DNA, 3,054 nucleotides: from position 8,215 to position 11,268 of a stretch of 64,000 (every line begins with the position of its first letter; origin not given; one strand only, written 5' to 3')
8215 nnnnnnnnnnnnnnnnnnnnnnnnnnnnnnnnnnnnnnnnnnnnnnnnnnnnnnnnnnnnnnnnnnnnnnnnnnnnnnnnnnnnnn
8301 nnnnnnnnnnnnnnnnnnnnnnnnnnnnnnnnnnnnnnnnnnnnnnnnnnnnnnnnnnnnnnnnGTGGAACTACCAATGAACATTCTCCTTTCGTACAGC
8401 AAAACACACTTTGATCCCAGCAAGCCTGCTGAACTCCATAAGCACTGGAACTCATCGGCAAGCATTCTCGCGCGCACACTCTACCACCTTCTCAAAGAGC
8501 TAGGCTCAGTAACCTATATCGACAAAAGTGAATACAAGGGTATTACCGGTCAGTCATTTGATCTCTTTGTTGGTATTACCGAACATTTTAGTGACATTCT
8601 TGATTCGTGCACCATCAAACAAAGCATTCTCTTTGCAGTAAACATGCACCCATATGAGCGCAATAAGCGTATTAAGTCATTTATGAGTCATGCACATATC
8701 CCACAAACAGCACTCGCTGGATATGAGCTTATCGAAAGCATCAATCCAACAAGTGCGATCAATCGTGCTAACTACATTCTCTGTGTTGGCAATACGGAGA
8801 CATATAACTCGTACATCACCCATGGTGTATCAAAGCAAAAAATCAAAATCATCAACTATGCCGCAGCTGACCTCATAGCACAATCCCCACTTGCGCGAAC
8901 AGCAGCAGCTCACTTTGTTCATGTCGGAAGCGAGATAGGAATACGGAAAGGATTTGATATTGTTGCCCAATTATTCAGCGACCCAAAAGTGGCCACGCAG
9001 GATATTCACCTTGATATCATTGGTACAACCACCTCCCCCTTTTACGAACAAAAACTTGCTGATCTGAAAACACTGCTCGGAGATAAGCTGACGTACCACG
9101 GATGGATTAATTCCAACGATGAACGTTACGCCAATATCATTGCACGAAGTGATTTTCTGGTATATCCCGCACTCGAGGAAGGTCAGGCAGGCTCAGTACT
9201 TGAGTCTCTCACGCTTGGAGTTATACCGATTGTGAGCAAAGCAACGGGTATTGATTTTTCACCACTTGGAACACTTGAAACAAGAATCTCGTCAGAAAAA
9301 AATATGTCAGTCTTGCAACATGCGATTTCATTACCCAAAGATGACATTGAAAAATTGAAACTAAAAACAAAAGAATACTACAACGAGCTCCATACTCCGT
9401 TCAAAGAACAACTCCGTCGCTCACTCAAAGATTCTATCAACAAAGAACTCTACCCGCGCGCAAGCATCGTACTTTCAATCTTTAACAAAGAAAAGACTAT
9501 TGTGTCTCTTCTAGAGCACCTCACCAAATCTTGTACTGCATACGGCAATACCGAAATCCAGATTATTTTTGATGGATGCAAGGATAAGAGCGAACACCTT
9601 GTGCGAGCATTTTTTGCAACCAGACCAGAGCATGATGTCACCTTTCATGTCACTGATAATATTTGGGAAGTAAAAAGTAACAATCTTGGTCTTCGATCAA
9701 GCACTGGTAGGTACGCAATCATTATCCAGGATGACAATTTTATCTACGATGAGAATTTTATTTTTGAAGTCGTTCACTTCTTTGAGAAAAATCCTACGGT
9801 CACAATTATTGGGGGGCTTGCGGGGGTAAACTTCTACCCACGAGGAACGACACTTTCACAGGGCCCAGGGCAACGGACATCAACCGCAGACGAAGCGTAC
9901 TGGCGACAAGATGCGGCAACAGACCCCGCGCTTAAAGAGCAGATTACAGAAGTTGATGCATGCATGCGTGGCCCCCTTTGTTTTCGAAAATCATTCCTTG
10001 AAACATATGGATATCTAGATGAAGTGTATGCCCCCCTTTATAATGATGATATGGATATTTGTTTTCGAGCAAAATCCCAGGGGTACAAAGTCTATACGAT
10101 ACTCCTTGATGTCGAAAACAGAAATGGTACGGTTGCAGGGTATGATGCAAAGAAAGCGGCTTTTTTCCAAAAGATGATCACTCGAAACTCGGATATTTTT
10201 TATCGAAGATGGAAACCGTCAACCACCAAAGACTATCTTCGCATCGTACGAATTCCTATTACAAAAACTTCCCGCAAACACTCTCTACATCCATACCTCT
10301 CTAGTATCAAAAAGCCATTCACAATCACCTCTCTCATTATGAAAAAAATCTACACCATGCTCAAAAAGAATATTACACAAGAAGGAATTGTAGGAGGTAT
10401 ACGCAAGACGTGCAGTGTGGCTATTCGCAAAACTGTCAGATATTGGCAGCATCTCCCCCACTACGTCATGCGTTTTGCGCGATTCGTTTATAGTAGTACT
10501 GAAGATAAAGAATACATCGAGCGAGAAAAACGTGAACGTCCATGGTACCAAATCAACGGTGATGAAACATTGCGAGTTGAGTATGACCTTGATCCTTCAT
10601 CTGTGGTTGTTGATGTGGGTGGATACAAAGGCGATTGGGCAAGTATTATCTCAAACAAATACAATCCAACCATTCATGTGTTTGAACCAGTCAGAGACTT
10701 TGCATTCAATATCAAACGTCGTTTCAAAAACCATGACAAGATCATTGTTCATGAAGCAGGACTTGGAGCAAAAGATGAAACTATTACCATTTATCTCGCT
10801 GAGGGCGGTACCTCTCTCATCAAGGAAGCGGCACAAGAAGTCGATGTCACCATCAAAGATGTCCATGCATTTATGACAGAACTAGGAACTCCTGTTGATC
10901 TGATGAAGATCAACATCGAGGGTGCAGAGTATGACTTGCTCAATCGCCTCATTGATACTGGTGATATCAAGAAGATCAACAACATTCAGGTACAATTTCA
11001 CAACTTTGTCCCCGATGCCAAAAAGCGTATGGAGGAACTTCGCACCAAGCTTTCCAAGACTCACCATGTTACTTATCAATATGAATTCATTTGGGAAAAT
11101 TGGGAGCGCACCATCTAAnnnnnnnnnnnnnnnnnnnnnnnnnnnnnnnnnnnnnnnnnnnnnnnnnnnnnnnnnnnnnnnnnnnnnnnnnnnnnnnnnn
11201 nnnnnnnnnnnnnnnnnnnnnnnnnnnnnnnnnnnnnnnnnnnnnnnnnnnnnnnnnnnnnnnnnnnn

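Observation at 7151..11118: Chain-termination logic: FkbM methyltransferase domain fused to two GT domains, plus a Wzt C-terminal binding module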

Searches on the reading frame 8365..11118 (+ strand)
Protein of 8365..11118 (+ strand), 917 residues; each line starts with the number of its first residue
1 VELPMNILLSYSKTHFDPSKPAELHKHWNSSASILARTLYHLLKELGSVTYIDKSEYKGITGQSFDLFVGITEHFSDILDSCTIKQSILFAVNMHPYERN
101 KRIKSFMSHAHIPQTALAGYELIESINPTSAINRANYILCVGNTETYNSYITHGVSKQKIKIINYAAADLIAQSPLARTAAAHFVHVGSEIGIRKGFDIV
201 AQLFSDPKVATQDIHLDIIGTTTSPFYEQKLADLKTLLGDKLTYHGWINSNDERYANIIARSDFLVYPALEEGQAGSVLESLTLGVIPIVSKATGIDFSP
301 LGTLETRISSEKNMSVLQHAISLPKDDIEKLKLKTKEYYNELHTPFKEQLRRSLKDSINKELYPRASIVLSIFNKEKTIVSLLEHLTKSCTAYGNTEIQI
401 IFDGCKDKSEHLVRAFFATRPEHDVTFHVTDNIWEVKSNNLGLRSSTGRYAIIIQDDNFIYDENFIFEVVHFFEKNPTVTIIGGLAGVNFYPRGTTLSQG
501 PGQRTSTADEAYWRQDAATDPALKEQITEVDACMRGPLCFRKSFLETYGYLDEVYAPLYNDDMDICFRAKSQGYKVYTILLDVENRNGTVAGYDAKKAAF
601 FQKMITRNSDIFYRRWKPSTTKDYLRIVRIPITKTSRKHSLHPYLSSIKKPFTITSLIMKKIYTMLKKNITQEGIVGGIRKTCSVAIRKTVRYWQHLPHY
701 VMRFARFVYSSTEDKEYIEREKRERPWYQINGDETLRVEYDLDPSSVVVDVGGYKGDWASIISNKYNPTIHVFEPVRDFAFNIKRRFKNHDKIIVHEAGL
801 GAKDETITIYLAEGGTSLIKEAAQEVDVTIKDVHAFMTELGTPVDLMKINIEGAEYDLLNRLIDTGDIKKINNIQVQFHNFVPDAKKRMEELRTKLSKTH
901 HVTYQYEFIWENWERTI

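Call 7: search_protein_families(library=pfam, proteins=[window:8365-11118:+], max_evalue=0.01)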
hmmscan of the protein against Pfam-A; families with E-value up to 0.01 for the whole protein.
window:8365-11118:+ (917 aa): 8 families
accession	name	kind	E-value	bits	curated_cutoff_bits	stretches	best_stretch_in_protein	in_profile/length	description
PF05050.19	Methyltransf_21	-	9.9e-12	45.7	22.7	1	750-900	1-167/173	Methyltransferase FkbM domain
PF00535.33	Glycos_transf_2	-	2.2e-10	41.2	23.3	1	367-500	1-130/168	Glycosyl transferase family 2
PF00534.26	Glycos_transf_1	-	2.3e-09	37.5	26.4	1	191-296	24-127/172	Glycosyl transferases group 1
PF13692.12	Glyco_trans_1_4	-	5.3e-09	36.9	27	1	184-296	4-111/142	Glycosyl transferases group 1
PF13641.12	Glyco_tranf_2_3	-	1.7e-07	31.9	27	1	366-578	3-203/230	Glycosyltransferase like family 2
PF13712.12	Glyco_tranf_2_5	-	3.2e-07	30.7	27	1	439-579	45-180/210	Glycosyltransferase like family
PF05184.20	SapB_1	-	0.0013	19.1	25.2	1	658-684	9-35/38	Saposin-like type B, region 1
PF14152.11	YfhE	-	0.009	16.5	27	0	886-908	2-24/36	YfhE-like protein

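Call 11: find_homologous_proteins(query=window:8365-11115:+, max_evalue=0.00001)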
Query window:8365-11115:+ (917 aa): 131 proteins with E <= 0.00001 among 8000 candidates; the best 120 are listed.
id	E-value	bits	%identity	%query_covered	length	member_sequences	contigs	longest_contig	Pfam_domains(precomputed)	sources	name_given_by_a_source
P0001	0.0e+0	2096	100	100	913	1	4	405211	PF13712.13,PF13641.13,PF00534.27,PF05050.20,PF00535.33,PF13692.13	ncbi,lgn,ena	-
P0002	0.0e+0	1616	76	99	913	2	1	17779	PF13641.13,PF05050.20,PF00535.33,PF13692.13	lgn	-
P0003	0.0e+0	1300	62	99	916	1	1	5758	PF13641.13,PF00534.27,PF05050.20,PF00535.33,PF13692.13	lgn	-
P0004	0.0e+0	1159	55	99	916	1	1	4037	PF13641.13,PF00534.27,PF05050.20,PF00535.33,PF13692.13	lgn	-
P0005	0.0e+0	1132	55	99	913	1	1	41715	PF13641.13,PF00534.27,PF05050.20,PF00535.33,PF13692.13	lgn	-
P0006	0.0e+0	1113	53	99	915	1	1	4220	PF13641.13,PF00534.27,PF05050.20,PF00535.33,PF13692.13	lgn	-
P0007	2.2e-263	895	59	74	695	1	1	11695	PF00534.27,PF00535.33,PF13692.13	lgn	-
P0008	2.2e-222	759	45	88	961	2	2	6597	PF00534.27,PF05050.20,PF00535.33,PF13692.13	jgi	-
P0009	8.9e-222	757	52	70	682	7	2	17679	PF00534.27,PF00535.33,PF13692.13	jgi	-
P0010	9.2e-222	757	53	70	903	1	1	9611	PF13847.13,PF13489.13,PF00534.27,PF13649.13,PF00535.33,PF08241.19,PF08242.19,PF13692.13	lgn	-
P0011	4.6e-220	752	54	68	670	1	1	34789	PF00534.27,PF00535.33,PF13692.13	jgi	jgi:GT2 family glycosyltransferase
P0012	1.1e-217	744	52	68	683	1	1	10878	PF13641.13,PF00534.27,PF00535.33,PF13692.13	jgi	jgi:glycosyltransferase involved in cell wall biosynthesis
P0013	1.2e-217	744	52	71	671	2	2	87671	PF00534.27,PF00535.33,PF13692.13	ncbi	-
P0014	3.3e-217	742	52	69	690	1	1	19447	PF00534.27,PF00535.33,PF13692.13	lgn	-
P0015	7.8e-217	741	51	72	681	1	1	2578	PF13641.13,PF00534.27,PF00535.33,PF13692.13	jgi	jgi:glycosyltransferase involved in cell wall biosynthesis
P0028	3.2e-209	716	50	68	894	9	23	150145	PF13641.13,PF00534.27,PF05050.20,PF00535.33,PF13692.13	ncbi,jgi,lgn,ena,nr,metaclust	ncbi:MAG: hypothetical protein UV46_C0016G0004 [Candidatus Gottesmanbacteria bacterium GW2011_GWC2_4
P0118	2.5e-164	567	36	99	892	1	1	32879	PF05050.20,PF00535.33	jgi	jgi:FkbM family methyltransferase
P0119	3.5e-161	557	36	100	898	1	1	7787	PF13641.13,PF00534.27,PF05050.20,PF00535.33,PF13692.13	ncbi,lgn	-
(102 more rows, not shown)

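Call 13: search_solved_structures(query=window:8377-11115:+, max_evalue=0.01)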
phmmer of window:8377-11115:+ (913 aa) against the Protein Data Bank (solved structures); distinct sequences matched with E-value up to 0.01: 2.
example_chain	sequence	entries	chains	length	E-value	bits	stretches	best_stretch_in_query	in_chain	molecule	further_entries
6p61_A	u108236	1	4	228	0.00026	22.7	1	359-475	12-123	Glycosyltransferase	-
9hwj_A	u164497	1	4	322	0.0051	18.4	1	361-449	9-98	Undecaprenyl-phosphate 4-deoxy-4-formamido-L-arabinose transferase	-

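Call 14: find_encoding_contigs(protein=P0001, flank=10000, max_places=4)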
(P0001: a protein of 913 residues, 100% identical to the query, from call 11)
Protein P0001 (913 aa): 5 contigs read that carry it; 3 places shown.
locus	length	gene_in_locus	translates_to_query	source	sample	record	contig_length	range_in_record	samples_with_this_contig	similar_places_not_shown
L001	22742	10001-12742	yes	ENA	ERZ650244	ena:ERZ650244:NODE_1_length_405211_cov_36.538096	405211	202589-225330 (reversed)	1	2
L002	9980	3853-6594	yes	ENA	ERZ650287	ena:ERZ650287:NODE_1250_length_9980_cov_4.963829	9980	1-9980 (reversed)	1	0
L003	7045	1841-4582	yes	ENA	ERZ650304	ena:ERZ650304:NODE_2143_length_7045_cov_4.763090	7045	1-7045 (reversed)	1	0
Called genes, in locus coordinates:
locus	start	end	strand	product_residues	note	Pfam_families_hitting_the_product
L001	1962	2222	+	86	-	-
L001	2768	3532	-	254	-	PF05552:MS_channel_1st_1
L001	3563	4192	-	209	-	-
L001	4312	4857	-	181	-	-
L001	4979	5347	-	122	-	PF16320:Ribosomal_L12_N, PF00542:Ribosomal_L12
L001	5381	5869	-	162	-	PF00466:Ribosomal_L10, PF27436:RL10_C (faint)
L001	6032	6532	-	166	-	-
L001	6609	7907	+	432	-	PF02397:Bac_transf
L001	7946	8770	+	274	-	PF01061:ABC2_membrane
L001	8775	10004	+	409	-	PF00005:ABC_tran, PF13304:AAA_21 (faint)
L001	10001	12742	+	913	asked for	PF00534:Glycos_transf_1, PF13692:Glyco_trans_1_4, PF00535:Glycos_transf_2, PF13641:Glyco_tranf_2_3, PF13712:Glyco_tranf_2_5 (weak), PF05050:Methyltransf_21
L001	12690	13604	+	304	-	PF00535:Glycos_transf_2, PF10111:Glyco_tranf_2_2, PF13641:Glyco_tranf_2_3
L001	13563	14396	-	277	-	PF00535:Glycos_transf_2, PF10111:Glyco_tranf_2_2, PF13506:Glyco_transf_21 (faint), PF13641:Glyco_tranf_2_3, PF13632:Glyco_trans_2_3 (weak)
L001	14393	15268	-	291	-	PF01531:Glyco_transf_11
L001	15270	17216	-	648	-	PF04932:Wzy_C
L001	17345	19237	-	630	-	PF01471:PG_binding_1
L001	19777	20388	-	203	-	-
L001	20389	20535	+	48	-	-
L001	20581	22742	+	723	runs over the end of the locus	PF17854:FtsK_alpha, PF01580:FtsK_SpoIIIE, PF09397:FtsK_gamma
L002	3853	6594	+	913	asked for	PF00534:Glycos_transf_1, PF13692:Glyco_trans_1_4, PF00535:Glycos_transf_2, PF13641:Glyco_tranf_2_3, PF13712:Glyco_tranf_2_5 (weak), PF05050:Methyltransf_21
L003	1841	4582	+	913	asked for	PF00534:Glycos_transf_1, PF13692:Glyco_trans_1_4, PF00535:Glycos_transf_2, PF13641:Glyco_tranf_2_3, PF13712:Glyco_tranf_2_5 (weak), PF05050:Methyltransf_21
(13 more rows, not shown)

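Call 47: search_protein_families(library=ncbifam, proteins=[window:8377-11115:+], max_evalue=0.001)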
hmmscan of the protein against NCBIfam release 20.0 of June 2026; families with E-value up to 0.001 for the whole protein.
window:8377-11115:+ (913 aa): 10 families
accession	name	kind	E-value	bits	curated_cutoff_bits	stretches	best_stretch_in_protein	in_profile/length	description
TIGR01444.1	fkbM_fam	subfamily_domain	3.7e-16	59.9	37.7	1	743-873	1-141/143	FkbM family methyltransferase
TIGR03937.1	PgaC_IcaA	equivalog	8.8e-09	34.8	422.3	1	347-480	32-161/407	poly-beta-1,6-N-acetyl-D-glucosamine synthase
TIGR03111.1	glyc2_xrt_Gpos1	hypoth_equivalog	9.1e-08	31.3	363.95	1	347-480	36-167/439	TIGR03111 family XrtG-associated glycosyltransferase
NF046085.1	XrtY_assoc_Gly1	equivalog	4.4e-07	29.1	400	1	175-344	207-370/387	XrtY-associated glycosyltransferase XYAG1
NF001898.0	PRK00654.1-1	equivalog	4.5e-06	25.6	603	1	146-292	261-403/477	glycogen synthase GlgA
NF041875.1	EPS_EpsD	equivalog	9.8e-06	25.2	370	1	363-480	2-115/325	exopolysaccharide biosynthesis glycosyltransferase EpsD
NF001903.0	PRK00654.2-2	equivalog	3.4e-05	22.7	616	1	145-293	264-406/482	glycogen synthase GlgA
TIGR02095.1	glgA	subfamily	9.7e-05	21.2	328.45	1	167-292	283-403/477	glycogen/starch synthase, ADP-glucose type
NF041394.1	GtaseAglG_Halo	equivalog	0.00017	21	440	1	387-483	28-121/304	glucosyl-dolichyl phosphate glucuronosyltransferase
NF007396.0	PRK09922.1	equivalog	0.00041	19.3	385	1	144-288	148-290/361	lipopolysaccharide 1,6-galactosyltransferase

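Call 48: predict_structure(alignment_id=A3)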
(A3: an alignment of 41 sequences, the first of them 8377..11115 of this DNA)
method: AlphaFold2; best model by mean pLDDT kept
length: 913 residues; sequences in the alignment: 41
mean_pLDDT: 88.5   pTM: 0.73
mean pLDDT of the five models: 88.5, 87.2, 86.9, 86.7, 86.4
residues with pLDDT >= 90: 611; 70-90: 197; 50-70: 88; < 50: 17
segments of 3 or more residues with pLDDT < 50: 633-638, 723-730
pLDDT, mean of each block of 10 residues (from residue 1): 95 90 88 97 95 89 95 94 96 93 93 84 84 97 94 94 91 96 94 97 97 96 96 98 91 97 93 95 97 96 95 98 98 97 96 96 96 95 95 97 96 96 92 94 97 93 97 97 95 90 92 90 96 95 96 88 97 95 65 87 95 94 94 52 56 72 79 80 66 63 65 57 48 77 87 82 93 88 89 94 78 66 92 95 84 91 93 77 87 86 68 39
secondary structure, 60 per line:
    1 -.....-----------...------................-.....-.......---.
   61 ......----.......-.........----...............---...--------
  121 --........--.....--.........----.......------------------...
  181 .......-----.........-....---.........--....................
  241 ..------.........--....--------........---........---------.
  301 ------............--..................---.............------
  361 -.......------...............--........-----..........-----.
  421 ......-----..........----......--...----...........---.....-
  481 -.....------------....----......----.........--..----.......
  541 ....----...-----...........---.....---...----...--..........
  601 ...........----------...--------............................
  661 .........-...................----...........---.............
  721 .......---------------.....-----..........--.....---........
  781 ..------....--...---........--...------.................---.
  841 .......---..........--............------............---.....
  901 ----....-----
elements in order (helices of 4 or more, strands of 3 or more residues): E2-6 H27-42 E44-48 H50-56 E60-66 H71-77 E79-87 H92-106 H123-130 E133-137 H140-148 E156-159 E178-187 H193-201 H203-206 E210-218 H221-237 E238-242 H249-257 E260-263 H272-279 E283-287 H307-318 H321-338 H342-354 E362-368 H375-389 E392-399 H405-414 E420-426 H432-441 E446-451 E454-456 H461-471 E475-479 E482-486 E499-502 E507-512 H517-521 E522-525 E534-537 H538-544 H557-567 E571-575 E579-581 H591-611 E622-624 H633-669 H671-689 H694-704 H708-727 E743-747 H753-762 E765-769 H773-782 E789-792 E795-797 E801-808 E811-813 E820-828 H829-836 E840-847 H851-860 H863-866 E867-874 H881-892 E896-900 E905-908
